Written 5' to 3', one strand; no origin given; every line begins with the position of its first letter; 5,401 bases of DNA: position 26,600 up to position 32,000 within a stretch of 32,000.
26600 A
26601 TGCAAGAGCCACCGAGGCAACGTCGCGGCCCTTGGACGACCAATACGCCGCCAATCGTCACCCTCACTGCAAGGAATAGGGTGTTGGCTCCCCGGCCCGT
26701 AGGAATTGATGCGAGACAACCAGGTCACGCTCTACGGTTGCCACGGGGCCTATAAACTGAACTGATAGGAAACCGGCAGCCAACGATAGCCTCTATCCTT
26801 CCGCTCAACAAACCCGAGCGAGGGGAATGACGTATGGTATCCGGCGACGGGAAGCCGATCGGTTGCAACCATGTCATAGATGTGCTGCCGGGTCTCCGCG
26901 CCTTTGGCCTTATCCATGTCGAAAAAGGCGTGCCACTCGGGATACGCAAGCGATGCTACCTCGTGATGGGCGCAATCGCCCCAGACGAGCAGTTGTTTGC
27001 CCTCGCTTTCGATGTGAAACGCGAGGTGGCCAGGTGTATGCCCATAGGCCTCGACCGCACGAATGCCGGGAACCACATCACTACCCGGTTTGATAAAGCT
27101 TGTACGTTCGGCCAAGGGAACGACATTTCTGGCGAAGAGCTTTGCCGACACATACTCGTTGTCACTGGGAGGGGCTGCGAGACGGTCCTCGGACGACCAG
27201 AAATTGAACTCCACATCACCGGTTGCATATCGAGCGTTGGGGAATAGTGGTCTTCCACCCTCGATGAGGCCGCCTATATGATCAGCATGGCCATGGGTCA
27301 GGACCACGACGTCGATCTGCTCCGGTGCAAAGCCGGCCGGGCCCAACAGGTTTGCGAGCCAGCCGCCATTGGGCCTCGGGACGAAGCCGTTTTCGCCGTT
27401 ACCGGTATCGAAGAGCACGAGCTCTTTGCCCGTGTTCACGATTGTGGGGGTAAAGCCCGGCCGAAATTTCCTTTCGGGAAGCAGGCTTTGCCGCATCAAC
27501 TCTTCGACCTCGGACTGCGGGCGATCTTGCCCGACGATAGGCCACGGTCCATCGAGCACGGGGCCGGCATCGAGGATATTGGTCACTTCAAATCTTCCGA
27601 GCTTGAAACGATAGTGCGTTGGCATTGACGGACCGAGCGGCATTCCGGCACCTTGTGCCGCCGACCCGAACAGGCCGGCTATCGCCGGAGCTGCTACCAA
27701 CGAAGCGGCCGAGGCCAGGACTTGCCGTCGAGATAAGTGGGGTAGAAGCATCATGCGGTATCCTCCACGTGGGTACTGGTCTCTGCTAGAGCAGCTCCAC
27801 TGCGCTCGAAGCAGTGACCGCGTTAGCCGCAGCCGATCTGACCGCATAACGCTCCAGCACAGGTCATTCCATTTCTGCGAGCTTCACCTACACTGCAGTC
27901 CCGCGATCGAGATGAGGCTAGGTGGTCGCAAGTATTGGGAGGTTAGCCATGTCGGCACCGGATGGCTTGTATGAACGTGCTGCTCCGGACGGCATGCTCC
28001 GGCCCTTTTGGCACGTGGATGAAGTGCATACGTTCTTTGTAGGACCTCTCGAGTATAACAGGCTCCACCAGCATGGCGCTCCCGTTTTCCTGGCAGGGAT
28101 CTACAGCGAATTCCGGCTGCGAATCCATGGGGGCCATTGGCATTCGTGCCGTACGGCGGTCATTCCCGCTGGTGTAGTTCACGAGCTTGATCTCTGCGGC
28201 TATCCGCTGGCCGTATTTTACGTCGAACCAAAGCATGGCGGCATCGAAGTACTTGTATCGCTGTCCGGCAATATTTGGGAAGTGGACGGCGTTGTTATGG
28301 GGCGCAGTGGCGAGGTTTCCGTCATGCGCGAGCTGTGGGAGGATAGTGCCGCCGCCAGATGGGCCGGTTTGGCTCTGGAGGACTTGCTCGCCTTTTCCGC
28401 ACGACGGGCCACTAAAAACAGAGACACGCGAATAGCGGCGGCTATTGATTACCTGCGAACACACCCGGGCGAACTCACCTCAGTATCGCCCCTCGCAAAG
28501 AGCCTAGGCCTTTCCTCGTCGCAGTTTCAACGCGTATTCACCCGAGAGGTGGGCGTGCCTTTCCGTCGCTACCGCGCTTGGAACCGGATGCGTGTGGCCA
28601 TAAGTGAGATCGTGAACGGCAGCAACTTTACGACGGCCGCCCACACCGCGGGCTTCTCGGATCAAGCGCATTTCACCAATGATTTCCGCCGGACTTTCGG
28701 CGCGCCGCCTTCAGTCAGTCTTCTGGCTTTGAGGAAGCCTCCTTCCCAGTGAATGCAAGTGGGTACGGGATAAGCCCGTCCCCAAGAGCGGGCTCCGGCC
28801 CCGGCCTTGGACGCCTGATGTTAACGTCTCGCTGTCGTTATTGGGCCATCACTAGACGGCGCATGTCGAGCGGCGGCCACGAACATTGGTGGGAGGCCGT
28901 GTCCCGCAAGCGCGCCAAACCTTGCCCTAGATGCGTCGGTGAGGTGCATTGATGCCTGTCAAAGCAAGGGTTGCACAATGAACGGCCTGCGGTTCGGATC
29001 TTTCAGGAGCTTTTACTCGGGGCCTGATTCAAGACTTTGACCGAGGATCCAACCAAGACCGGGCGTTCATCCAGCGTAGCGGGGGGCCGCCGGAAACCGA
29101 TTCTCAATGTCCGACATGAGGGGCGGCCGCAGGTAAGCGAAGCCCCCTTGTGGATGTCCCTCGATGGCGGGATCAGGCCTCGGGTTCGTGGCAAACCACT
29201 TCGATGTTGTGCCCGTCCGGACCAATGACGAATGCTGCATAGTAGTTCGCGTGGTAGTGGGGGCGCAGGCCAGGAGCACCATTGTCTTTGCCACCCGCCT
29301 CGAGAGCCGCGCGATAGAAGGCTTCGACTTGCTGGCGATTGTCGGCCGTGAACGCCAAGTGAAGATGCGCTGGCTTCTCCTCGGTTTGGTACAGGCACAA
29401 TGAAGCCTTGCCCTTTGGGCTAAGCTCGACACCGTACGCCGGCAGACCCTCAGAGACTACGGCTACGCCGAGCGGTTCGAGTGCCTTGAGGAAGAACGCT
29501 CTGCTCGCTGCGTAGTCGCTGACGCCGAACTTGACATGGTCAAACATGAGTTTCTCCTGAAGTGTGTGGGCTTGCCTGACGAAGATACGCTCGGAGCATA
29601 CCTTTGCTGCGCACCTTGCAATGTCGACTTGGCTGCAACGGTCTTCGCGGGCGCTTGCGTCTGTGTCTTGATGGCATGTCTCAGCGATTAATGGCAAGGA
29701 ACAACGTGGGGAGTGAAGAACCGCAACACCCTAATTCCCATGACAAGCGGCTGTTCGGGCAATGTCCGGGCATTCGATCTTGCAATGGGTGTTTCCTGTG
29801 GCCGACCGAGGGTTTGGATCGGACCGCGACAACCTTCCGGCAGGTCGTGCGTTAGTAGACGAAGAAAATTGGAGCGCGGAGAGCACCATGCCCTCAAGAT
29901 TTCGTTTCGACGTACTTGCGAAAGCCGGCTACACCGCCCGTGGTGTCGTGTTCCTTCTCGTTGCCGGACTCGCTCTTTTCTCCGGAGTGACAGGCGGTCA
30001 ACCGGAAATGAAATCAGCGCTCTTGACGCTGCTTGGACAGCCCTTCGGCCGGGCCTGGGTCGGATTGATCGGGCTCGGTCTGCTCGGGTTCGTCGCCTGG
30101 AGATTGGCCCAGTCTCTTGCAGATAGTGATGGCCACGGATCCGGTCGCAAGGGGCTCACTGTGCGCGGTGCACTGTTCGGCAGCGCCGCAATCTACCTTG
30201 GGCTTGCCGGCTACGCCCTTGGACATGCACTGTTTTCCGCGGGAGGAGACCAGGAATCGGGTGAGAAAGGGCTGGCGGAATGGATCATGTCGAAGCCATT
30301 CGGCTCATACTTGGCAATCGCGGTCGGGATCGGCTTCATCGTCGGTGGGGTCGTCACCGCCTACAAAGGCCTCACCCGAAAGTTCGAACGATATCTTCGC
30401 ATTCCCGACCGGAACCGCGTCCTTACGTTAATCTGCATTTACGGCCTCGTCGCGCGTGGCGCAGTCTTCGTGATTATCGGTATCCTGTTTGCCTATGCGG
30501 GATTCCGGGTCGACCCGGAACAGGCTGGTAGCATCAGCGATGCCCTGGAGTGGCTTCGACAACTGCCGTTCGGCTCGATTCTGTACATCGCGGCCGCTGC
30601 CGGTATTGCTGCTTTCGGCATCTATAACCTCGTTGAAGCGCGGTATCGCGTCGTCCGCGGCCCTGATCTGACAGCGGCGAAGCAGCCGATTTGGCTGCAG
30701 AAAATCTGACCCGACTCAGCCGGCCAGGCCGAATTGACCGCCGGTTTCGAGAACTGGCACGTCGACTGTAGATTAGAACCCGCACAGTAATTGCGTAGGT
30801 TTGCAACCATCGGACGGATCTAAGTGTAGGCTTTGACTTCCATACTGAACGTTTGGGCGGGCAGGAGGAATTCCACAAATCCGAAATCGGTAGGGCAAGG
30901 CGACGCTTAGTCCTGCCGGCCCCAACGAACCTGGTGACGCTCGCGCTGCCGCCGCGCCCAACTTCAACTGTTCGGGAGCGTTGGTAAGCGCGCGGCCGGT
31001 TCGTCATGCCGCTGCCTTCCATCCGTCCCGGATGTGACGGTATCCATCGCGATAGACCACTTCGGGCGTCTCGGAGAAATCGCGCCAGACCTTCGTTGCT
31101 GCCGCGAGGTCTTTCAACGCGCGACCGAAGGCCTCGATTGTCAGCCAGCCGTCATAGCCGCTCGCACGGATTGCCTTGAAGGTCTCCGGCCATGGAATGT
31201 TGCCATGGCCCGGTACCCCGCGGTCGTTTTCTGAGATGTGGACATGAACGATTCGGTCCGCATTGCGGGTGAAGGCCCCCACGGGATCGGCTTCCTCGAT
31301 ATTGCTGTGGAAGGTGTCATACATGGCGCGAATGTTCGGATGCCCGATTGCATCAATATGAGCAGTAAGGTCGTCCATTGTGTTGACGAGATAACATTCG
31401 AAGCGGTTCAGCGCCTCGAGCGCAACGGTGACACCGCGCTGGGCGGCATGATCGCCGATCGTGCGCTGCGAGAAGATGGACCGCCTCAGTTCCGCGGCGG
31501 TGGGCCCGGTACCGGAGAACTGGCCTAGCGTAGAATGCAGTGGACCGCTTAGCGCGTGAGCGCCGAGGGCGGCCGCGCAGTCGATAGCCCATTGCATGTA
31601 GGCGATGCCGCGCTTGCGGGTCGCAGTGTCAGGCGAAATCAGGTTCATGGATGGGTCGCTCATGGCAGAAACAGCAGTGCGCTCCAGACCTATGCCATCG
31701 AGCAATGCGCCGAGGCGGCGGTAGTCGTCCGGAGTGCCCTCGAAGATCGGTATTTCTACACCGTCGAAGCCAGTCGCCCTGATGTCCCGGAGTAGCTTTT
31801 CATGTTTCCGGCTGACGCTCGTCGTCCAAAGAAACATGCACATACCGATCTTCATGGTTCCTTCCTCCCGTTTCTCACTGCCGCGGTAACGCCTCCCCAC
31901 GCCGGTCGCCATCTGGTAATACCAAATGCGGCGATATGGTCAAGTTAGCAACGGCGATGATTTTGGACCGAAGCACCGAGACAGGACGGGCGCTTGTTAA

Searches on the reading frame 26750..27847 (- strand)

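Call 96: search_protein_families(library=pfam, proteins=[window:26750-27847:-], max_evalue=0.00001)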
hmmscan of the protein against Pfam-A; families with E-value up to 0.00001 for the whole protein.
window:26750-27847:- (365 aa): 2 families
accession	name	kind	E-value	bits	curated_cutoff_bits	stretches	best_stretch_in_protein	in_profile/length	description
PF00753.33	Lactamase_B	-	1.5e-16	61.4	22.7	1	136-294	10-152/196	Metallo-beta-lactamase superfamily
PF12706.13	Lactamase_B_2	-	4.1e-07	30.2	27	1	144-296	3-147/200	Beta-lactamase superfamily domain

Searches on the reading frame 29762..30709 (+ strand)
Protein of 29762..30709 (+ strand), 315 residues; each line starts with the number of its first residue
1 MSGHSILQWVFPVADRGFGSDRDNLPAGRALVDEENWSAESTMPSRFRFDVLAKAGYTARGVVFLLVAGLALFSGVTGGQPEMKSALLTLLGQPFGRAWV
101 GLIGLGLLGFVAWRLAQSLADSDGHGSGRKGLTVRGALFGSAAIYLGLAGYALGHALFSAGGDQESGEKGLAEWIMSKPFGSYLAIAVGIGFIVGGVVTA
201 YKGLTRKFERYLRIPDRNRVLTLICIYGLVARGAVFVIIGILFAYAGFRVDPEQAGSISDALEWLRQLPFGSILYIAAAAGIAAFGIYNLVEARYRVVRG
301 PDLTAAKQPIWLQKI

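Call 96: search_protein_families(library=pfam, proteins=[window:29762-30709:+], max_evalue=0.00001)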
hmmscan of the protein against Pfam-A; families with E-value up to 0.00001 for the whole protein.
window:29762-30709:+ (315 aa): 1 family
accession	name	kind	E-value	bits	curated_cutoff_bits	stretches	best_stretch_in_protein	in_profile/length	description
PF06724.16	DUF1206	-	3.5e-43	145.9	26.2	3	228-296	2-70/70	Domain of Unknown Function (DUF1206)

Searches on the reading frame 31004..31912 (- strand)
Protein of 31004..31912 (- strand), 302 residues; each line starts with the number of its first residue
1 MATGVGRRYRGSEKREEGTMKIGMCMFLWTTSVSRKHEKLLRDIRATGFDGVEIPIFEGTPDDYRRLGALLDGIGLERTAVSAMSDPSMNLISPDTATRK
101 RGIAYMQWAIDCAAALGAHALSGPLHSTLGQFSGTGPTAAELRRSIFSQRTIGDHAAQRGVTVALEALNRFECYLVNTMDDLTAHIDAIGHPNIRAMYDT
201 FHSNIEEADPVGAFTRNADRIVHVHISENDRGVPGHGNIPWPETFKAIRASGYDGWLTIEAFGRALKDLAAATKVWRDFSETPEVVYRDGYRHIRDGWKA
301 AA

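Call 96: search_protein_families(library=pfam, proteins=[window:31004-31912:-], max_evalue=0.00001)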
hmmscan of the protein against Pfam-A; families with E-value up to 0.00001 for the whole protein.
window:31004-31912:- (302 aa): 1 family
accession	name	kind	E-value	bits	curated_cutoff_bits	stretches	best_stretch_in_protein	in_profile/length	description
PF01261.30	AP_endonuc_2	-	3.7e-49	168.1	31.1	1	42-275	2-234/249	Xylose isomerase-like TIM barrel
